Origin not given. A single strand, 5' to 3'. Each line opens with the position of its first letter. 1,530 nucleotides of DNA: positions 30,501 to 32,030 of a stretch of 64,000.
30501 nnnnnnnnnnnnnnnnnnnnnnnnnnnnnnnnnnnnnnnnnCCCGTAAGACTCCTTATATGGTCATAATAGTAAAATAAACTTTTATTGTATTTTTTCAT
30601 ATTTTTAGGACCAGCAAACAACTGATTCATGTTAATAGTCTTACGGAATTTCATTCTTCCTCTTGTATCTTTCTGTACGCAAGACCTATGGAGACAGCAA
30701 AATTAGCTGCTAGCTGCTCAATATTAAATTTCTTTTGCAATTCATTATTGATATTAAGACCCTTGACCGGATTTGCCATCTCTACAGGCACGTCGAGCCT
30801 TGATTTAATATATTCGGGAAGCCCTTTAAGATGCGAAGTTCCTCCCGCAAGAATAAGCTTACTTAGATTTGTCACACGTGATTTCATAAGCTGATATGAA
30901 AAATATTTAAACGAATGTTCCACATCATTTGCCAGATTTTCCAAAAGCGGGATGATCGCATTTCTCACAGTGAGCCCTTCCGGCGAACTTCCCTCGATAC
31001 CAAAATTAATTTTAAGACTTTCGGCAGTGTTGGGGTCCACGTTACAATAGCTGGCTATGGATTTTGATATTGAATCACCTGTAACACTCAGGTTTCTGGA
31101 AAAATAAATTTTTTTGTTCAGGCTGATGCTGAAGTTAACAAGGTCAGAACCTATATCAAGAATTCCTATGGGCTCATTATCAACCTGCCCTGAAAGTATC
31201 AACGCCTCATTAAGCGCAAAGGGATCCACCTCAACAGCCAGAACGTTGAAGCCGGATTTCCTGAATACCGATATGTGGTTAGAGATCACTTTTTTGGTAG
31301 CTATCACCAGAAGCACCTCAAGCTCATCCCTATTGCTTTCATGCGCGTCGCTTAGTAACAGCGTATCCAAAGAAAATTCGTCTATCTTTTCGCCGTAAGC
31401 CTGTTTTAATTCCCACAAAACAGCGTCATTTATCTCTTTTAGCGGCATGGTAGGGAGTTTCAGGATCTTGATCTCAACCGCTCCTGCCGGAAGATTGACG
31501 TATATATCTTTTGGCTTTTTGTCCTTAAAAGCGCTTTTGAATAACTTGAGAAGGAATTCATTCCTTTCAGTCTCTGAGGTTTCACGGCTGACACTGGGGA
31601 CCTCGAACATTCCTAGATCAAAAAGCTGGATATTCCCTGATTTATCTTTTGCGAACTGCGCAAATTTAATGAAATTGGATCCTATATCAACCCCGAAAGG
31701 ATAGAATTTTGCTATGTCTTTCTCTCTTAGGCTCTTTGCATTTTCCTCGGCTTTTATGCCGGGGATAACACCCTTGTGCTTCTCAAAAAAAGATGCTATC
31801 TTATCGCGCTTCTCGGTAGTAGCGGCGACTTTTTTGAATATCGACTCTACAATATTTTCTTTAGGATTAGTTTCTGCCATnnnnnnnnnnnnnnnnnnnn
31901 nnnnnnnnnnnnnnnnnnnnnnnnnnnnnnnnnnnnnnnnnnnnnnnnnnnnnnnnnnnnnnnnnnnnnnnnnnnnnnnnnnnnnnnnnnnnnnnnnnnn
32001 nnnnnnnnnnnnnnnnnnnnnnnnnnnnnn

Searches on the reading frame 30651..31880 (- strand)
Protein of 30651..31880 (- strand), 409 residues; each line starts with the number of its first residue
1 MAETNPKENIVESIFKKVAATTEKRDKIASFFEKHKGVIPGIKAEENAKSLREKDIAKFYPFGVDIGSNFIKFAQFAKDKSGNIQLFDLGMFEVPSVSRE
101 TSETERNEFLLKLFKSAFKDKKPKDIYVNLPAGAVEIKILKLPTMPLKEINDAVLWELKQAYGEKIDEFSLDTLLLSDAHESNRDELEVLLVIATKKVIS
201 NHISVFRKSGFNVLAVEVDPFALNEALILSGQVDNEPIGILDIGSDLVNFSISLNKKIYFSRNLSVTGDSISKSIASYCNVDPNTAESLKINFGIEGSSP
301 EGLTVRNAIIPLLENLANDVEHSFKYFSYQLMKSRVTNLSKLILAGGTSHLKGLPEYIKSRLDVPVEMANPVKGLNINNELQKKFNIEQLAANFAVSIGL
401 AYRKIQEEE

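Call 5: search_protein_families(library=pfam, proteins=[window:30651-31880:-], max_evalue=0.01)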
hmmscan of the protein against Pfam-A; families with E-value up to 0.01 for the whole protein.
window:30651-31880:- (409 aa): 3 families
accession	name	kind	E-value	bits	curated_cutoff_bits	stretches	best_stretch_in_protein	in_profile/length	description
PF11104.14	PilM_2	-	6.1e-37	127.8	27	1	63-404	1-339/340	Type IV pilus assembly protein PilM;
PF14450.12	FtsA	-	1.6e-11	45.1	31.8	1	240-372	2-113/127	Cell division protein FtsA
PF06723.19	MreB_Mbl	-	1.9e-05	24.1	27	1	304-370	241-305/327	MreB/Mbl protein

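Call 6: search_protein_families(library=ncbifam, proteins=[window:30651-31880:-], max_evalue=0.001)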
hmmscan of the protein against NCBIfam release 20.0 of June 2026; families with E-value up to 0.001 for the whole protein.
window:30651-31880:- (409 aa): 8 families
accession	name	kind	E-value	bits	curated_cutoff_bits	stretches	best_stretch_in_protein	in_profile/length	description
TIGR01175.1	pilM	subfamily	2.2e-38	132.2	133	1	62-404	6-347/348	type IV pilus assembly protein PilM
NF045709.1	Amuc_1101_fam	equivalog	1.8e-25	89.8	650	1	64-406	10-351/608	Amuc_1101 family PilM-like pilus complex protein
TIGR01174.1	ftsA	equivalog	3.8e-16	59.1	175.85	1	186-296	147-256/371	cell division protein FtsA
TIGR02529.1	EutJ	subfamily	4.6e-06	26.3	152.1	1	201-367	79-223/239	ethanolamine utilization protein EutJ family protein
NF011660.0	PRK15080.1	equivalog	6e-06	25.7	182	1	202-368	113-257/277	ethanolamine utilization protein EutJ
NF010539.0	PRK13927.1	subfamily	0.00014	20.9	293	0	341-370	283-312/339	rod shape-determining protein MreB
NF010540.1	PRK13929.1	exception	0.00048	19.3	515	0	341-377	281-318/334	rod-share determining protein MreBH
TIGR00904.1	mreB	subfamily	0.00054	19.1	365.75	0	306-370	250-312/334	MreB/Mrl family cell shape determining protein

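Call 40: find_related_loci(query=A3, collection=metagenome_contigs, flank=5000)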
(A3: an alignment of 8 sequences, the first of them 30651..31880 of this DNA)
Query A3 (409 aa) in metagenome_contigs; peptide patterns used: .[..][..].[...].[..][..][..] (x = any residue, [..] = any of these).
157 stretches matched a pattern; 32 encode a relative of the query (tblastn E <= 1e-3); 32 distinct loci.
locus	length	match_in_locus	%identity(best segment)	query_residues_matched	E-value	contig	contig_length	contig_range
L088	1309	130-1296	34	9-406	2e-71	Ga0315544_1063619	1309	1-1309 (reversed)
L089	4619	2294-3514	34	7-403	2e-66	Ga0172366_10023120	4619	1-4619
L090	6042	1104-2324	34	7-403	3e-66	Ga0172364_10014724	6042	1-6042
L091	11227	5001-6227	33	3-406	2e-66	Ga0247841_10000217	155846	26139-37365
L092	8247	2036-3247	33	7-406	2e-66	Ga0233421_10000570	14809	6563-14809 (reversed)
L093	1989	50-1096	35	56-406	2e-67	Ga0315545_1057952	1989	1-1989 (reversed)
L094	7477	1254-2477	32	3-406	8e-65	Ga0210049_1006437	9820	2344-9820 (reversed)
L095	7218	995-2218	32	3-406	1e-64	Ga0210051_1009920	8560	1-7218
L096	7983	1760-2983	32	3-406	8e-65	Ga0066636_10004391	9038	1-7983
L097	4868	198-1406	32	7-405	2e-64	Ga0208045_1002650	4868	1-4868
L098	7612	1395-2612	33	7-406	2e-60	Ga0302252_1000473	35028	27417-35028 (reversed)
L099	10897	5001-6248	31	1-407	2e-60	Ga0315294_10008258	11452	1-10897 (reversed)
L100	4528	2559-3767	33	7-405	6e-57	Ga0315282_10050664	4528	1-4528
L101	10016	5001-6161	31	8-406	5e-53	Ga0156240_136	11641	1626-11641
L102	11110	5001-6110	30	3-373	2e-46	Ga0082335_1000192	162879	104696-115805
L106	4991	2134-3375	28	1-409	1e-44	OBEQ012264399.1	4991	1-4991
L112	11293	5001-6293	26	1-405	3e-36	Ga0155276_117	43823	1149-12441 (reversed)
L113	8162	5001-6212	27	8-409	7e-36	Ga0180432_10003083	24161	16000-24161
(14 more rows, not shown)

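Call 51: search_protein_families(library=pfam, proteins=[L099:1116-2534:+], max_evalue=10)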
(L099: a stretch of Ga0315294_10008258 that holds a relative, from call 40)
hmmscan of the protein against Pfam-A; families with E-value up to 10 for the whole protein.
L099:1116-2534:+ (472 aa): 9 families
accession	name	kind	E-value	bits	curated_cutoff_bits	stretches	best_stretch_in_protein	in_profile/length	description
PF02518.31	HATPase_c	-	8.6e-28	97.4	26.4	1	224-333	2-109/111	Histidine kinase-, DNA gyrase B-, and HSP90-like ATPase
PF00512.31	HisKA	-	6.6e-20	71.4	26.9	1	109-176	1-65/66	His Kinase A (phospho-acceptor) domain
PF00990.26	GGDEF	-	1.2e-11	45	23.8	1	339-467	14-145/161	Diguanylate cyclase, GGDEF domain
PF13589.12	HATPase_c_3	-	0.0081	16.6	25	1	230-304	5-82/137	Histidine kinase-, DNA gyrase B-, and HSP90-like ATPase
PF14501.12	HATPase_c_5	-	0.01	16.2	22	1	227-320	5-91/102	GHKL domain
PF02604.26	PhdYeFM_antitox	-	0.021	15.1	29.8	1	391-421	17-47/74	Antitoxin Phd_YefM, type II toxin-antitoxin system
PF04091.18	Sec15_C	-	0.1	12.3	28.3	1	408-445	178-215/348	Exocyst complex subunit Sec15 C-terminal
PF08748.17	Phage_TAC_4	-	0.15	12.7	21.1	1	361-408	76-123/124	Phage tail assembly chaperone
PF00989.32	PAS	-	0.19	12.2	22.6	1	1-68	10-79/113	PAS fold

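Call 59: search_protein_families(library=pfam, proteins=[L099:3805-4035:+, L100:1323-1601:+, L106:951-1190:+, L112:3774-4028:+, L113:3763-4017:+, L092:632-892:+], max_evalue=0.01)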
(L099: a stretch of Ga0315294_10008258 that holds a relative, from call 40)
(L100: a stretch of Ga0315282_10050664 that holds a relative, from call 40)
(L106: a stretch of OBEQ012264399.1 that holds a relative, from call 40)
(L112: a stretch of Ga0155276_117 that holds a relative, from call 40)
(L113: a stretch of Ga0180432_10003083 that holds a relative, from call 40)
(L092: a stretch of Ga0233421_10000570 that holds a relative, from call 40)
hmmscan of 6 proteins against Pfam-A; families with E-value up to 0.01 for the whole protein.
L099:3805-4035:+ (76 aa): 3 families
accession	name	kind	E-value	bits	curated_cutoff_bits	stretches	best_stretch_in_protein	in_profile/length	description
PF13411.12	MerR_1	-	4.3e-08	33.6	21.6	1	9-73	4-67/69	MerR HTH family regulatory protein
PF00376.29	MerR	-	0.00072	19.8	28.2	1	10-43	4-38/38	MerR family regulatory protein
PF02796.21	HTH_7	-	0.0085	16.7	23.8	0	4-22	20-38/45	Helix-turn-helix domain of resolvase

L100:1323-1601:+ (92 aa): 4 families
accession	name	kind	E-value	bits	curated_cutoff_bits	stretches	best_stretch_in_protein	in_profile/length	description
PF13411.12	MerR_1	-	1.2e-10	41.8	21.6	1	20-84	2-64/69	MerR HTH family regulatory protein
PF00376.29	MerR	-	1.5e-06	28.4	28.2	1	20-57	1-38/38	MerR family regulatory protein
PF12728.13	HTH_17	-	0.0021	18.7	27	1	18-68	1-49/51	Helix-turn-helix domain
PF13171.11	DUF4004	-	0.0033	18.3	27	1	52-86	41-74/197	Protein of unknown function (DUF4004)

L106:951-1190:+ (79 aa): 4 families
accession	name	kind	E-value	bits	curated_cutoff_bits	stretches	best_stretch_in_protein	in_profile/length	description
PF13411.12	MerR_1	-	1.5e-11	44.7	21.6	1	7-74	2-68/69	MerR HTH family regulatory protein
PF00376.29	MerR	-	6.5e-07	29.5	28.2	1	8-43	2-38/38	MerR family regulatory protein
PF12728.13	HTH_17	-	0.00013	22.6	27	1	6-46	2-41/51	Helix-turn-helix domain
PF08279.18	HTH_11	-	0.0065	16.8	25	0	3-22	13-32/55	HTH domain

L112:3774-4028:+ (84 aa): 10 families
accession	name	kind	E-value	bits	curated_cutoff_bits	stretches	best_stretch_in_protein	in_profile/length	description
PF13411.12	MerR_1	-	1.9e-12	47.6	21.6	1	13-79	2-67/69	MerR HTH family regulatory protein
PF00376.29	MerR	-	2.7e-08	33.9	28.2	1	13-49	1-38/38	MerR family regulatory protein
PF13936.12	HTH_38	-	7.2e-07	29.3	27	0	59-80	11-32/44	Helix-turn-helix domain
PF01381.28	HTH_3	-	2e-05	24.9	23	1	13-33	11-31/55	Helix-turn-helix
PF13412.12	HTH_24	-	3.7e-05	23.7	21.9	0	9-32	15-38/48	Winged helix-turn-helix DNA-binding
PF12728.13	HTH_17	-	4.5e-05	24.1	27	1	12-51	2-40/51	Helix-turn-helix domain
PF08279.18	HTH_11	-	0.00016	21.9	25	1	9-29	13-33/55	HTH domain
PF13384.12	HTH_23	-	0.00091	19.4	24.6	0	12-29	18-35/50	Homeodomain-like domain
PF02796.21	HTH_7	-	0.0026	18.3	23.8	0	13-28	23-38/45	Helix-turn-helix domain of resolvase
PF13404.12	HTH_AsnC-type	-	0.0064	16.7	27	0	12-28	18-34/42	AsnC-type helix-turn-helix domain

L113:3763-4017:+ (84 aa): 8 families
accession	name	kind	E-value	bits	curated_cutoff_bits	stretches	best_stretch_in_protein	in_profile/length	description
PF13411.12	MerR_1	-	1.6e-09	38.2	21.6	1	14-78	3-66/69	MerR HTH family regulatory protein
PF00376.29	MerR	-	1.5e-05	25.1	28.2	1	17-49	5-38/38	MerR family regulatory protein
PF12728.13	HTH_17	-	3.2e-05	24.5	27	1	13-53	3-42/51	Helix-turn-helix domain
PF13936.12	HTH_38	-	0.00012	22.1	27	0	13-30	22-39/44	Helix-turn-helix domain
PF00196.25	GerE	-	0.0026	17.8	23.5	1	13-32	19-38/57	Bacterial regulatory proteins, luxR family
PF08279.18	HTH_11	-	0.003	17.8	25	0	2-28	6-32/55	HTH domain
PF02796.21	HTH_7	-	0.0057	17.2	23.8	0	13-28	23-38/45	Helix-turn-helix domain of resolvase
PF01325.25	Fe_dep_repress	-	0.0087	16.7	26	0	8-28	19-39/60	Iron dependent repressor, N-terminal DNA binding domain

L092:632-892:+ (86 aa): 4 families
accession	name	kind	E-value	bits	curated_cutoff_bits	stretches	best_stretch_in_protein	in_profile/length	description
PF13411.12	MerR_1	-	6.2e-11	42.7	21.6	1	17-80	2-63/69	MerR HTH family regulatory protein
PF00376.29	MerR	-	5.5e-08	32.9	28.2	1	17-54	1-38/38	MerR family regulatory protein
PF12728.13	HTH_17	-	0.001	19.7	27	1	15-65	1-49/51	Helix-turn-helix domain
PF13171.11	DUF4004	-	0.0051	17.7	27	1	47-80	40-71/197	Protein of unknown function (DUF4004)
